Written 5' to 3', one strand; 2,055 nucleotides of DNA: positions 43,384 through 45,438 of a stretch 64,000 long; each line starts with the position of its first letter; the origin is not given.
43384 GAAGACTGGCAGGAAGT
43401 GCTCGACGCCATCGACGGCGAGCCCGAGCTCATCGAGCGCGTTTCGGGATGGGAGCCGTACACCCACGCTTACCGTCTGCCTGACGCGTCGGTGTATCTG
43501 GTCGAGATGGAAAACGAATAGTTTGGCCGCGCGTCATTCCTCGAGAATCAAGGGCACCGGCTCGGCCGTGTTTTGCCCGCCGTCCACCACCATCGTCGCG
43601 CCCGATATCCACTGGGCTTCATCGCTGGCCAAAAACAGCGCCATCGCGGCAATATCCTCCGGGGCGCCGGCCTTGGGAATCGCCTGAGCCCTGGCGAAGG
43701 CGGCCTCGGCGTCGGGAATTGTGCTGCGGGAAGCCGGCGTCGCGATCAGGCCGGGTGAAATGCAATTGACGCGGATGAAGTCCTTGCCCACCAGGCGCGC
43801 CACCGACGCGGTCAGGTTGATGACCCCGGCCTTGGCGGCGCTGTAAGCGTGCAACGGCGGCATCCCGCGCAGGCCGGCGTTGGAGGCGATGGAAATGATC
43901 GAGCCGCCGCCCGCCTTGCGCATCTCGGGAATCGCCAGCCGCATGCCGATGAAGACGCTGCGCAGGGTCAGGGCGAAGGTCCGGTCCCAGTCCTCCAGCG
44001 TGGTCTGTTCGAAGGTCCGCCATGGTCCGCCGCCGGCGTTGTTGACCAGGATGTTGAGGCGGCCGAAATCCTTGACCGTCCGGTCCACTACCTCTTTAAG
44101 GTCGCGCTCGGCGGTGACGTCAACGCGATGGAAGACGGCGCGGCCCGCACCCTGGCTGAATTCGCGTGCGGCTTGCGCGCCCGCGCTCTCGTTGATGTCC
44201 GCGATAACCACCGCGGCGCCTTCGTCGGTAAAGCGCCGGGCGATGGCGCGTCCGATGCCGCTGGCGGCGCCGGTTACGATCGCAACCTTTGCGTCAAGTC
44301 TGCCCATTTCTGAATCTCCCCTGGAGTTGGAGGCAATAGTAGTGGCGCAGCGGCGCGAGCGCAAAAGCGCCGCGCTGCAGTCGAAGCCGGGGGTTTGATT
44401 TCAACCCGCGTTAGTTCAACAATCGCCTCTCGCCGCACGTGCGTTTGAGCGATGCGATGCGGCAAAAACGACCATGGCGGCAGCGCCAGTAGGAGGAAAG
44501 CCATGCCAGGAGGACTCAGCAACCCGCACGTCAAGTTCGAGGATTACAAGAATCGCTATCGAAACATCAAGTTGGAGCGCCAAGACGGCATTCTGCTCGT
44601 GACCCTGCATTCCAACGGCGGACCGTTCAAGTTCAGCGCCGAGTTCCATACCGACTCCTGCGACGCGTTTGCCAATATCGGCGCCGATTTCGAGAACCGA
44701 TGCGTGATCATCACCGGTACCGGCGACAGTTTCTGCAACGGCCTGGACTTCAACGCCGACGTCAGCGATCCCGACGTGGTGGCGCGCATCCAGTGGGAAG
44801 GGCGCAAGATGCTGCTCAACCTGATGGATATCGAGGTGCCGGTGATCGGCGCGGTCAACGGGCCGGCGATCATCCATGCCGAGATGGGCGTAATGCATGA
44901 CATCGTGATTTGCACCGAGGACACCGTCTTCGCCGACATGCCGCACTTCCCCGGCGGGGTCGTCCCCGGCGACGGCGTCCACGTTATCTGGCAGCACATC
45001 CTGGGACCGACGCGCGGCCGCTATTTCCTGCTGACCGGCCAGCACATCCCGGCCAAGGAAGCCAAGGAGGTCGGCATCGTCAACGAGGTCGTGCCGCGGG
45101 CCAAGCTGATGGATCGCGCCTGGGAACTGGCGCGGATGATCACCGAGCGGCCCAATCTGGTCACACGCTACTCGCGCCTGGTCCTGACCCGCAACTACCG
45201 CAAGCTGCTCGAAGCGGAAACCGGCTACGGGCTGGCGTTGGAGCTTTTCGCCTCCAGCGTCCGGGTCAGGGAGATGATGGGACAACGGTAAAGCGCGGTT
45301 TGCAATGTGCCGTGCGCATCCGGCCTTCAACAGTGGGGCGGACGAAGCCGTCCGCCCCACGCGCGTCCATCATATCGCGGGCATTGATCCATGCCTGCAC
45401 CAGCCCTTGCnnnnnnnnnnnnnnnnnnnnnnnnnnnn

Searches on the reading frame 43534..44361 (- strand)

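Call 71: search_protein_families(library=pfam, proteins=[window:43534-44361:-], max_evalue=0.0001)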
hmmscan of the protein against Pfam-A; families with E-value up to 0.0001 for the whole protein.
window:43534-44361:- (275 aa): 4 families
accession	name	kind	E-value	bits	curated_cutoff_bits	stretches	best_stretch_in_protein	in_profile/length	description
PF13561.12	adh_short_C2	-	2.1e-67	227.6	27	1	31-263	1-235/236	Enoyl-(Acyl carrier protein) reductase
PF00106.31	adh_short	-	3.5e-56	190.2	26.6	1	25-214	1-190/195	short chain dehydrogenase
PF08659.16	KR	-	9.8e-10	39.1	22.6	1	28-178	4-154/180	KR domain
PF01370.27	Epimerase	-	1.3e-06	28.5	20.9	1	28-196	2-165/240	NAD dependent epimerase/dehydratase family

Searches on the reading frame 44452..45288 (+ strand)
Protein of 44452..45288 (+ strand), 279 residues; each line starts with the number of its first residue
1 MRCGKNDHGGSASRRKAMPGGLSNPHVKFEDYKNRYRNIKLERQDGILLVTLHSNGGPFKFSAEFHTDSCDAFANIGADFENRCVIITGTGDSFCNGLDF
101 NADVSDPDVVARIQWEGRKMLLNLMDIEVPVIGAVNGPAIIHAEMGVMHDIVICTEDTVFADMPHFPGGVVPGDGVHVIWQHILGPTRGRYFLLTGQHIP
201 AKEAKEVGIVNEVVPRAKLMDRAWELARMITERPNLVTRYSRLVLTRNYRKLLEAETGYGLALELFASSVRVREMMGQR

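Call 71: search_protein_families(library=pfam, proteins=[window:44452-45288:+], max_evalue=0.0001)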
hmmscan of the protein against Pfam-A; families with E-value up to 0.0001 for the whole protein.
window:44452-45288:+ (279 aa): 2 families
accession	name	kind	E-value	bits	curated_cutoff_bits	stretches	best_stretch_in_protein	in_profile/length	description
PF00378.25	ECH_1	-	4.6e-33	115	27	1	42-253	1-213/251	Enoyl-CoA hydratase/isomerase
PF16113.10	ECH_2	-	1.4e-09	38.3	27.2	1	75-235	29-193/335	Enoyl-CoA hydratase/isomerase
